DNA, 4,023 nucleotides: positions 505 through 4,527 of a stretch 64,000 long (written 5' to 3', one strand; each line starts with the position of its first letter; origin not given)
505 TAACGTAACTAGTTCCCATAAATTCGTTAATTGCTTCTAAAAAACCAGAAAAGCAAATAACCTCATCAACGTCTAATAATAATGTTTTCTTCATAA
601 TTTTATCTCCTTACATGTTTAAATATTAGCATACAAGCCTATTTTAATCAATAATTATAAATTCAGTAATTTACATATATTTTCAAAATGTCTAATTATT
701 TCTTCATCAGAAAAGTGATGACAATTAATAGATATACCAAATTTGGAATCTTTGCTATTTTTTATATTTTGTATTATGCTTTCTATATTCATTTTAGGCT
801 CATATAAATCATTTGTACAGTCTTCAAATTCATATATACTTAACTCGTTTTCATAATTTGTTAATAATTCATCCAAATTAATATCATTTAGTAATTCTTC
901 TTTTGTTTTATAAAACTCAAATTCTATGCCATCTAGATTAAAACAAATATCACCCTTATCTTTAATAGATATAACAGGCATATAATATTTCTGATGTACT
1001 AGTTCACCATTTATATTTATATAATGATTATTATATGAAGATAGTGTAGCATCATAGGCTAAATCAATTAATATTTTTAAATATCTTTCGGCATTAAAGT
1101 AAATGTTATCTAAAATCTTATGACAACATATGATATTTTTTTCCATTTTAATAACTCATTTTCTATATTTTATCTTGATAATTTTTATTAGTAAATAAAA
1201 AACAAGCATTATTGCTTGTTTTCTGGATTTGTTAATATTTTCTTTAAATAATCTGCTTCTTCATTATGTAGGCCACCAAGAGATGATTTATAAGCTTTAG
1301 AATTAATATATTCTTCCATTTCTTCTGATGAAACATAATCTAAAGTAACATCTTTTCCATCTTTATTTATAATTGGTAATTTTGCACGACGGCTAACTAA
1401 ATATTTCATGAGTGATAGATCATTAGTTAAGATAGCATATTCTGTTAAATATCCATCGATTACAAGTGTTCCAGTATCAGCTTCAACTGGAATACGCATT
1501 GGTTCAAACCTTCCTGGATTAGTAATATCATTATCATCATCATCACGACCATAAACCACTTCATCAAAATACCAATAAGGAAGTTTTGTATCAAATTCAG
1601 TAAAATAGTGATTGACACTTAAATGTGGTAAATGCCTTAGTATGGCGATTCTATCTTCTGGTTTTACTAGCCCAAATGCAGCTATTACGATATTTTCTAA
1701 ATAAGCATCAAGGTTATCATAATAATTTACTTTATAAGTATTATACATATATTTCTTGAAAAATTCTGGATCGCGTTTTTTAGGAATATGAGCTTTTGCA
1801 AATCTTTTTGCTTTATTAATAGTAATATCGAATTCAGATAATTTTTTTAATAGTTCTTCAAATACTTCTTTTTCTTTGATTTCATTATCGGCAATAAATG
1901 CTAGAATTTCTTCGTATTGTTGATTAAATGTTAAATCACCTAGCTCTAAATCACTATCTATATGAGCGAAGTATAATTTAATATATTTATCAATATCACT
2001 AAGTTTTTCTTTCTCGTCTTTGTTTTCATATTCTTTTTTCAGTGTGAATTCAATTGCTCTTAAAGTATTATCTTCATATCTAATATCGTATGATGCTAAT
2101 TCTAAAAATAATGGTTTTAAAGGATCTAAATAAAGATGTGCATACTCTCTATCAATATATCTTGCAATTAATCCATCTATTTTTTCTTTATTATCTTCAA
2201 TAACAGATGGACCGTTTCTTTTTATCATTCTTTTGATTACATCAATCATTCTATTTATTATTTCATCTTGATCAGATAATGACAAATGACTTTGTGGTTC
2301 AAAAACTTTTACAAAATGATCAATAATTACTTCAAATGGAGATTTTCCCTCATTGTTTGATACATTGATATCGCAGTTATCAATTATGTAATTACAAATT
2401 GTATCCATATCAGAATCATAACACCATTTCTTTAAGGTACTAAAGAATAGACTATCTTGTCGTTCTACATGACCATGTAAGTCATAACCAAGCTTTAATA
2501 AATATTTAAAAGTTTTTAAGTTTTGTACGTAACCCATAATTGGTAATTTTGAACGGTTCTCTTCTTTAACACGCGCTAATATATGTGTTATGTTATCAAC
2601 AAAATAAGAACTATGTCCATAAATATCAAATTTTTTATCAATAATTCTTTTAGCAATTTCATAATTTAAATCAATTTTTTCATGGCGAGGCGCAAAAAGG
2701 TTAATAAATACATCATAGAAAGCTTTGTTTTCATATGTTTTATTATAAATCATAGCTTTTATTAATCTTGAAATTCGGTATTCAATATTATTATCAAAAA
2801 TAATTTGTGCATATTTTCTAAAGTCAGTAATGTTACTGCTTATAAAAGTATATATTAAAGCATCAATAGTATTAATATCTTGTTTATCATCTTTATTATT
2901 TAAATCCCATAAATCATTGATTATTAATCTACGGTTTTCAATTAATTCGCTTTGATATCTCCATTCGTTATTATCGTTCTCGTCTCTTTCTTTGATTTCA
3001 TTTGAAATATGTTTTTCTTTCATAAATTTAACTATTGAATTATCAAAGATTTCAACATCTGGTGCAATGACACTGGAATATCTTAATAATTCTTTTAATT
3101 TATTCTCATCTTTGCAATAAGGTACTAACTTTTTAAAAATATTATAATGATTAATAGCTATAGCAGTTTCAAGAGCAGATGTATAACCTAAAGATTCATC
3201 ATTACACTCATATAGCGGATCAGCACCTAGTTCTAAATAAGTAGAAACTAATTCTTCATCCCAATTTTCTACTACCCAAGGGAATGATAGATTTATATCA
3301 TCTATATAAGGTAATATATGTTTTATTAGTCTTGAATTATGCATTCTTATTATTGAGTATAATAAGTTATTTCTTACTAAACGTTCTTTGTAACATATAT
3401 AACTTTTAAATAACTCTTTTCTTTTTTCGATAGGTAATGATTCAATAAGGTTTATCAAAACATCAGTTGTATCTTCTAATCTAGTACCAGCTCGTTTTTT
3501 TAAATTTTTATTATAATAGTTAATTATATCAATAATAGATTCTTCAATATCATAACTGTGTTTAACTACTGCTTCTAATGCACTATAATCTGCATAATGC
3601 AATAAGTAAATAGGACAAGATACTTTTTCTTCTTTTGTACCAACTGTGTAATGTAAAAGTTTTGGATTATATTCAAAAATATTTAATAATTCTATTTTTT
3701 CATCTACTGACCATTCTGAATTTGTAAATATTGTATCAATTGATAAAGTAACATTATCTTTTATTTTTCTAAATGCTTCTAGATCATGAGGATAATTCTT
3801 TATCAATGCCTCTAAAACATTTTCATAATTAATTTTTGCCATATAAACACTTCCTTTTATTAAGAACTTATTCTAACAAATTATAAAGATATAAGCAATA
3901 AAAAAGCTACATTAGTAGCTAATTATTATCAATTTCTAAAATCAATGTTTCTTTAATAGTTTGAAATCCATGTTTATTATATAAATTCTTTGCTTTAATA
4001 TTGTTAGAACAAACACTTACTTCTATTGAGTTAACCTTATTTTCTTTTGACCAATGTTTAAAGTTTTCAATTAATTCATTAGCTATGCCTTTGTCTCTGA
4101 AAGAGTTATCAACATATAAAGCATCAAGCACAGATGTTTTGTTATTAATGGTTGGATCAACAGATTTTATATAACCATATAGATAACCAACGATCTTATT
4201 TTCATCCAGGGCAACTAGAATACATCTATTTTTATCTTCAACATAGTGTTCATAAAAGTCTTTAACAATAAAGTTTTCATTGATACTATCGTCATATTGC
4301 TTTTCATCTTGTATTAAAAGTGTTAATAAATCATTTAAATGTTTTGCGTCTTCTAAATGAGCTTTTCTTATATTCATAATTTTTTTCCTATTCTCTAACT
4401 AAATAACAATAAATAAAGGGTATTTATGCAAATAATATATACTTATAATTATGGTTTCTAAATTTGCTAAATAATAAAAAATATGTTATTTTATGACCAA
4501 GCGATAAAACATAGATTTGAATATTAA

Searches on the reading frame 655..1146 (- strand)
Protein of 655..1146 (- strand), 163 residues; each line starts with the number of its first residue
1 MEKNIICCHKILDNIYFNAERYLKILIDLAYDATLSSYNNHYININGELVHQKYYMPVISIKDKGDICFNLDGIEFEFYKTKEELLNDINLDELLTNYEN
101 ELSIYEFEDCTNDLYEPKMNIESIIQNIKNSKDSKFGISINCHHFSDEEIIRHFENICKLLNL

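Call 67: search_protein_families(library=pfam, proteins=[window:655-1146:-], max_evalue=0.00001)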
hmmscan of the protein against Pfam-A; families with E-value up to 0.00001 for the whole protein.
window:655-1146:- (163 aa): 1 family
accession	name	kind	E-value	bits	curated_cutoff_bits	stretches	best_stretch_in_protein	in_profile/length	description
PF11447.13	DUF3201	-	3.3e-07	30.4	25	1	36-151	32-148/153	Protein of unknown function (DUF3201)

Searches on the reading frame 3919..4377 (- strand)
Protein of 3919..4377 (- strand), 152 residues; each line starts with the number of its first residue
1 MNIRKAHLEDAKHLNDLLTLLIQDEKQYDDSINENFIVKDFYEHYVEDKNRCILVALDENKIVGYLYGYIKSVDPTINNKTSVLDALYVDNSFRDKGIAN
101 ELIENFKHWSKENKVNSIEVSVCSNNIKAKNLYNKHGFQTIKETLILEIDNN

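Call 67: search_protein_families(library=pfam, proteins=[window:3919-4377:-], max_evalue=0.00001)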
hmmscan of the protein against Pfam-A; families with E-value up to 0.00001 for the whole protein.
window:3919-4377:- (152 aa): 5 families
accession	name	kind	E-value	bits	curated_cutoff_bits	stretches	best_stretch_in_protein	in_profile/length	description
PF00583.31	Acetyltransf_1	-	3.2e-16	60.1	20.7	1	37-138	23-116/116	Acetyltransferase (GNAT) family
PF13673.13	Acetyltransf_10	-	9e-14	52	23.6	1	34-143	14-112/128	Acetyltransferase (GNAT) domain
PF13508.13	Acetyltransf_7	-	2.2e-13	50.8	27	1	50-139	2-83/84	Acetyltransferase (GNAT) domain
PF13420.13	Acetyltransf_4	-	1.5e-10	41.8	24.3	1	3-141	1-137/155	Acetyltransferase (GNAT) domain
PF08445.16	FR47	-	6.9e-06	26.4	22.1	1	73-145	13-84/86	FR47-like protein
